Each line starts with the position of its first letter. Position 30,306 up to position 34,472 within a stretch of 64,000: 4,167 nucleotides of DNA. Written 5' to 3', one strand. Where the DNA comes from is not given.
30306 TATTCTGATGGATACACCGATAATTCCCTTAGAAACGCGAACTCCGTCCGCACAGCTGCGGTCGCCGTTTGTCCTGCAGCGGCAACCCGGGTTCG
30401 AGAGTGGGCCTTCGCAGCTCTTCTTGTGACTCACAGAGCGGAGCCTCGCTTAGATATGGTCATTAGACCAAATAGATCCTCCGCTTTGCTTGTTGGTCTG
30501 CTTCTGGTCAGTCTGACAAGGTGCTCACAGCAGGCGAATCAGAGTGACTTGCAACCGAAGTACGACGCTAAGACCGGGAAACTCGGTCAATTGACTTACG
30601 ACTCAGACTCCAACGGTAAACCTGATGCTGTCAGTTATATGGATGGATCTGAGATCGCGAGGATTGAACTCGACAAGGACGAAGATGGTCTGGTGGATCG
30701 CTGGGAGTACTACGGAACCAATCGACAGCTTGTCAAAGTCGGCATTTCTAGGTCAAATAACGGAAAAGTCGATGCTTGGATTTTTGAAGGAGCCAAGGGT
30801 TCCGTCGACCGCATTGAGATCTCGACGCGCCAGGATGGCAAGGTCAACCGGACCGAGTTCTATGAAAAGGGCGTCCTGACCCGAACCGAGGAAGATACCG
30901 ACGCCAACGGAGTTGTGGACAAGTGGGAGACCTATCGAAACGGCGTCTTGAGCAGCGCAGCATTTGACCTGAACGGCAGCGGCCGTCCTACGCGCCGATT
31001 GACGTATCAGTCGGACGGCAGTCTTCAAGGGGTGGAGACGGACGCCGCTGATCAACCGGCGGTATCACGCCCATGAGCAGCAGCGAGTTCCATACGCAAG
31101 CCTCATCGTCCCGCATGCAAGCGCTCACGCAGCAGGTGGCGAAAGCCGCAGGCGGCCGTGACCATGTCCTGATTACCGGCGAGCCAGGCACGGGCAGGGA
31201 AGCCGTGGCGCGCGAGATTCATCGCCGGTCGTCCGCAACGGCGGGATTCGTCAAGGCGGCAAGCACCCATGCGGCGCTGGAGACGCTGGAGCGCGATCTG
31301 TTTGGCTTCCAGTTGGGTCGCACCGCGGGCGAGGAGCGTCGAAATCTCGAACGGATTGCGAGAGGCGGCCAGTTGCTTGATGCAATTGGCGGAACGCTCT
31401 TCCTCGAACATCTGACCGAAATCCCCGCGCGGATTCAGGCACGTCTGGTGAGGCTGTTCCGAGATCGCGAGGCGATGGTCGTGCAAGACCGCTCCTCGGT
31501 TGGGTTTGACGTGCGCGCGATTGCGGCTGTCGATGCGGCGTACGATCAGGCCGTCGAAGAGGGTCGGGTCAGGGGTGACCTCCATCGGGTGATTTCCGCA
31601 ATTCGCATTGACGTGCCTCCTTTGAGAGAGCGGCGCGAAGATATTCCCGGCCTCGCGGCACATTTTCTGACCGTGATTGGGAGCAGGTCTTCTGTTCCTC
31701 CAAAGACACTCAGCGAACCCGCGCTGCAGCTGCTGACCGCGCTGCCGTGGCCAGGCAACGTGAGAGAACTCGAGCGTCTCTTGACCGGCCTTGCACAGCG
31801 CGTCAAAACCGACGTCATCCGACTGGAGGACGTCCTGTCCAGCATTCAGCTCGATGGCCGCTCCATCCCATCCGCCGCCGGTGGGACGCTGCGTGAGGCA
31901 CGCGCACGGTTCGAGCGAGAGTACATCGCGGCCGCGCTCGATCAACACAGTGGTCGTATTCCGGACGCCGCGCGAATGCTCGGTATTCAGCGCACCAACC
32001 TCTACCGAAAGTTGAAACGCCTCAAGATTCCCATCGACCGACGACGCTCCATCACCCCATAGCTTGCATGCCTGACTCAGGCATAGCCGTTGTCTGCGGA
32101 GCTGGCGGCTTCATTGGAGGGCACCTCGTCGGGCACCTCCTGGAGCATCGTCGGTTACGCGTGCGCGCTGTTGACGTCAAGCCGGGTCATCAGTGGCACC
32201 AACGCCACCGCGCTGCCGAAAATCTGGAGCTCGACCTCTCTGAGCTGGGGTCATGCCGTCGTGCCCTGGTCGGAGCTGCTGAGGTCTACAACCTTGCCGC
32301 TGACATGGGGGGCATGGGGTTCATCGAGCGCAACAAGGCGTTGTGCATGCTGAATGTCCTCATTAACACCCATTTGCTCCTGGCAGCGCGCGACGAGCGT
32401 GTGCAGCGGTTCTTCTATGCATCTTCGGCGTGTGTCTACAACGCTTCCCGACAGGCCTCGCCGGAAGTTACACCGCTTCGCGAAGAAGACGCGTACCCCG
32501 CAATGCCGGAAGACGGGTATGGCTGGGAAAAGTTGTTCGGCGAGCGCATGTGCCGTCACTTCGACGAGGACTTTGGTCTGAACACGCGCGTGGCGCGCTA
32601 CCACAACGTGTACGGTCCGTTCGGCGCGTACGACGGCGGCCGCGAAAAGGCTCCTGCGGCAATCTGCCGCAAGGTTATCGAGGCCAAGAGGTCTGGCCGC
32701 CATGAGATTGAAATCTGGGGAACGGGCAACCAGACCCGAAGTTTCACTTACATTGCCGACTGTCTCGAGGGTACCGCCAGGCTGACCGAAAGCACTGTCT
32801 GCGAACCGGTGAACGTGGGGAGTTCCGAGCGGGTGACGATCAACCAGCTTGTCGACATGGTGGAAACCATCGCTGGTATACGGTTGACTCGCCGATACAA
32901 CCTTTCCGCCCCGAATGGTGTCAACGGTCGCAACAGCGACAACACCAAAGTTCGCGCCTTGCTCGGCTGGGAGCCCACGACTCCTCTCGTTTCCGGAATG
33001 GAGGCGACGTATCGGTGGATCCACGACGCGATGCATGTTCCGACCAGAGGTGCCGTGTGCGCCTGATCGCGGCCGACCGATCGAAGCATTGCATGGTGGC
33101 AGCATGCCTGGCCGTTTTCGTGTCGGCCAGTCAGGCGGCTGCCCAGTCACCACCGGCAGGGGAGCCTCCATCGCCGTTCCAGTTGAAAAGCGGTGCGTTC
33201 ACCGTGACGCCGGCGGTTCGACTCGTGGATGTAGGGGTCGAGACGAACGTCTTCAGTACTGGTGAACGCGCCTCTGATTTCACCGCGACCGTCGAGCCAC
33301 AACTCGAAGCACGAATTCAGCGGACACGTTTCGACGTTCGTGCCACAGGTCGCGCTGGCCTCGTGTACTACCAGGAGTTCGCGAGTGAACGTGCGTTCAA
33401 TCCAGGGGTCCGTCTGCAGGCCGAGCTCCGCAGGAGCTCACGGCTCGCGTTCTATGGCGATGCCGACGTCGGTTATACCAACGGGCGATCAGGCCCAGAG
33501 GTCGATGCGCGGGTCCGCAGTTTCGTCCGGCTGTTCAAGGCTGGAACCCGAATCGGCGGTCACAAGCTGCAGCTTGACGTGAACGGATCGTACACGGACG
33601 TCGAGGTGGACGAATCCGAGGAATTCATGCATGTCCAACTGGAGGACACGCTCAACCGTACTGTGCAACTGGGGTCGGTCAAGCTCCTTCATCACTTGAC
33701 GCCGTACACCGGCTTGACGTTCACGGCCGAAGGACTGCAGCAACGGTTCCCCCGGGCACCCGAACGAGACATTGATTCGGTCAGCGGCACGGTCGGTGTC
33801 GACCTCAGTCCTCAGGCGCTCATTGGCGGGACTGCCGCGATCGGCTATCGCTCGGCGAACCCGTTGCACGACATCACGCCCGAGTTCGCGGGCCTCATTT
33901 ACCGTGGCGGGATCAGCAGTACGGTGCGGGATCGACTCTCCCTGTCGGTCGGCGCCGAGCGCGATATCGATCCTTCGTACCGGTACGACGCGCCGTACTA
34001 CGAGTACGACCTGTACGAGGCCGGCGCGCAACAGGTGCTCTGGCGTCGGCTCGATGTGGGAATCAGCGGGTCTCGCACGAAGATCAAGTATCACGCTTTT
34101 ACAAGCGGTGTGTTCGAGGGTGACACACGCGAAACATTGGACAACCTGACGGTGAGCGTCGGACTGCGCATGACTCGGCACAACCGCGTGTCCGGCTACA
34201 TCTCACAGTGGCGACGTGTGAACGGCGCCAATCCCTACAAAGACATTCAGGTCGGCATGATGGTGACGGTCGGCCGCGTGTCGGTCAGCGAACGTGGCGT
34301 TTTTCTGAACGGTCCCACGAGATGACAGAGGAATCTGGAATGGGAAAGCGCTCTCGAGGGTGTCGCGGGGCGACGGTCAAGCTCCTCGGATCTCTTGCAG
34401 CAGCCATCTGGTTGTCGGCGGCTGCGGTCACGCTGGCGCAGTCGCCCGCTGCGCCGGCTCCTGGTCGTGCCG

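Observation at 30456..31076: A repeat lipoprotein at the start of the locus is a paralogue of the C-terminal domain fused to the O-antigen-ligase-family protein at its end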

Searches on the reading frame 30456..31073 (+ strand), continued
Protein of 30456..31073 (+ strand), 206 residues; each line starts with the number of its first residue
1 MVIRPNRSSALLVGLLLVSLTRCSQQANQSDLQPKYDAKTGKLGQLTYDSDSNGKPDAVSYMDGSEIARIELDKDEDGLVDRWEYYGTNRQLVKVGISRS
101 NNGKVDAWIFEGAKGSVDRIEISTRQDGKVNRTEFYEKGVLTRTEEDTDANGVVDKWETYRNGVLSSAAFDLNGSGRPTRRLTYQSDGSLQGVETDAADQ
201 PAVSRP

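Call 61: fold_search(model_id=the predicted structure, library=pdb)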
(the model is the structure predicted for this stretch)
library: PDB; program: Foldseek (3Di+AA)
matches with E <= 10: 745; with E <= 0.001: 39
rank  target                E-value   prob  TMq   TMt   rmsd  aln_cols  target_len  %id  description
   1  7vfm_A                1.3e-05  1.00  0.29  0.13  13.4       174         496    9  Crystal structure of SdgB (UDP and SD peptide-binding form) (released 2021-11-24)
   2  7vfl_A                2.2e-05  1.00  0.34  0.16  11.3       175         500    8  Crystal structure of SdgB (UDP, NAG, and O-glycosylated SD peptide-binding form) (released 2021-11-24)
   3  7vfn_A                2.8e-05  1.00  0.29  0.14  13.4       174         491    8  Crystal structure of SdgB (SD peptide-binding form) (released 2021-11-24)
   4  8uy4_A                3.3e-05  1.00  0.26  0.06  14.8       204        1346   16  Acinetobacter baumannii Tse15 Rhs effector (released 2024-10-09)
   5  6fb3_A                3.3e-05  0.99  0.21  0.04  16.8       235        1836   14  Teneurin 2 Partial Extracellular Domain (released 2018-03-28)
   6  8qjd_B                3.9e-05  1.00  0.26  0.07  15.2       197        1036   13  T6SS-linked Rhs repeat protein - Salmonella bongori Rhs-core domain (released 2024-09-25)
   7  7vfo_A                4.4e-05  1.00  0.31  0.14  12.2       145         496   12  Crystal structure of SdgB (Phosphate-binding form) (released 2021-11-24)
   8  8qjb_A                5.8e-05  1.00  0.25  0.07  17.9       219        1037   15  T6SS-linked Rhs repeat protein - Salmonella bongori Rhs-core domain extended N-terminus (released 2024-09-25)
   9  7vfk_B                6.5e-05  1.00  0.37  0.17  10.1       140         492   10  Crystal structure of SdgB (ligand-free form) (released 2021-11-24)
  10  7vfk_A                7.2e-05  1.00  0.29  0.13  13.5       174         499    9  Crystal structure of SdgB (ligand-free form) (released 2021-11-24)
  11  7vfo_B                8.5e-05  1.00  0.32  0.15  12.3       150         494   10  Crystal structure of SdgB (Phosphate-binding form) (released 2021-11-24)
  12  2fkj_A                8.5e-05  1.00  0.41  0.26   9.0       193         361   17  The crystal structure of engineered OspA (released 2006-11-21)
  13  7pq5                  9.6e-05  0.99  0.22  0.06  17.9       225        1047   16  Photorhabdus laumondii T6SS-associated Rhs protein carrying the Tre23 toxin domain (released 2021-12-01)
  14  7q97_A                1.2e-04  0.98  0.21  0.06  15.4       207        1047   14  Structure of the bacterial type VI secretion system effector RhsA. (released 2021-12-22)
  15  7vfm_C                1.3e-04  1.00  0.33  0.15  11.5       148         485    9  Crystal structure of SdgB (UDP and SD peptide-binding form) (released 2021-11-24)
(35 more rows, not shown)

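Call 71: find_encoding_contigs(protein=P0002, flank=8000, max_places=2)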
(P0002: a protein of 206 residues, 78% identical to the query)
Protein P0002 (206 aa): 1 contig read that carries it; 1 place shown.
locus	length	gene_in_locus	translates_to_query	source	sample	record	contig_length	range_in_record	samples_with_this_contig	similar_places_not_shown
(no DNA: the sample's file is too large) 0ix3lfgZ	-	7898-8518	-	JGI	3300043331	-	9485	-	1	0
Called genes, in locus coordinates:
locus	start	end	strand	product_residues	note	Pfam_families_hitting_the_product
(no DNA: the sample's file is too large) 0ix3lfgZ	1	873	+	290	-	?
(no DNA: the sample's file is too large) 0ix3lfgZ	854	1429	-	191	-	-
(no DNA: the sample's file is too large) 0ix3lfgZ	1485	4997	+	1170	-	PF17757:UvrB_inter, PF21132:MFD_D3 (weak), PF02559:CarD_TRCF_RID, PF00270:DEAD, PF04851:ResIII (weak), PF00271:Helicase_C, PF03461:TRCF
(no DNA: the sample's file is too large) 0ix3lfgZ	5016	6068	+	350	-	PF13624:SurA_N_3, PF09312:SurA_N, PF13145:Rotamase_2, PF13616:Rotamase_3, PF00639:Rotamase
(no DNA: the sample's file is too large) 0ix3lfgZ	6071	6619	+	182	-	PF02357:NusG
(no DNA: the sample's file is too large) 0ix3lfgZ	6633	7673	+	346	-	PF01207:Dus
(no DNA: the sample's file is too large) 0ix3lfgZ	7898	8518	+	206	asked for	-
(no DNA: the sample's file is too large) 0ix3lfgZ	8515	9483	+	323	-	?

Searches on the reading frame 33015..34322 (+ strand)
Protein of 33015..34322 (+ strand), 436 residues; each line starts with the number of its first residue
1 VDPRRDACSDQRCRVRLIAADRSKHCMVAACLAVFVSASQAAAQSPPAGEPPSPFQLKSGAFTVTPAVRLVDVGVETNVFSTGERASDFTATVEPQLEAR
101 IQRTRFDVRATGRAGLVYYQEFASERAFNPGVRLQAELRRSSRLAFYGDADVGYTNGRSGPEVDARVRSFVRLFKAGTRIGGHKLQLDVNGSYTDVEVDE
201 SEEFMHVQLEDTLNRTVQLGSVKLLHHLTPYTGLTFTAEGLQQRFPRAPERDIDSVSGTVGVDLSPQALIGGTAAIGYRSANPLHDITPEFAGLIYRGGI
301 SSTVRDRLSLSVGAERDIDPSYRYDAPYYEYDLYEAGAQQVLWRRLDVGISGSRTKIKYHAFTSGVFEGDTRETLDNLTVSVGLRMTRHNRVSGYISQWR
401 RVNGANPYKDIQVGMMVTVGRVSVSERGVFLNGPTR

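Call 8: search_protein_families(library=pfam, proteins=[window:33015-34322:+], max_evalue=0.001)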
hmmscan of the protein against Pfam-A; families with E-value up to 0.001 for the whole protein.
window:33015-34322:+ (436 aa): 1 family
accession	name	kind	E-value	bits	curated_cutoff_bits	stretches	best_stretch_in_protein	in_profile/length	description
PF10082.15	BBP2_2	-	2.3e-14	53.5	23.7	1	58-359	9-321/378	Putative beta-barrel porin 2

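Call 34: search_protein_families(library=ncbifam, proteins=[window:33015-34322:+], max_evalue=0.001)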
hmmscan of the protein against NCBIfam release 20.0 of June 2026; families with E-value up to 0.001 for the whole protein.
window:33015-34322:+ (436 aa): 0 families
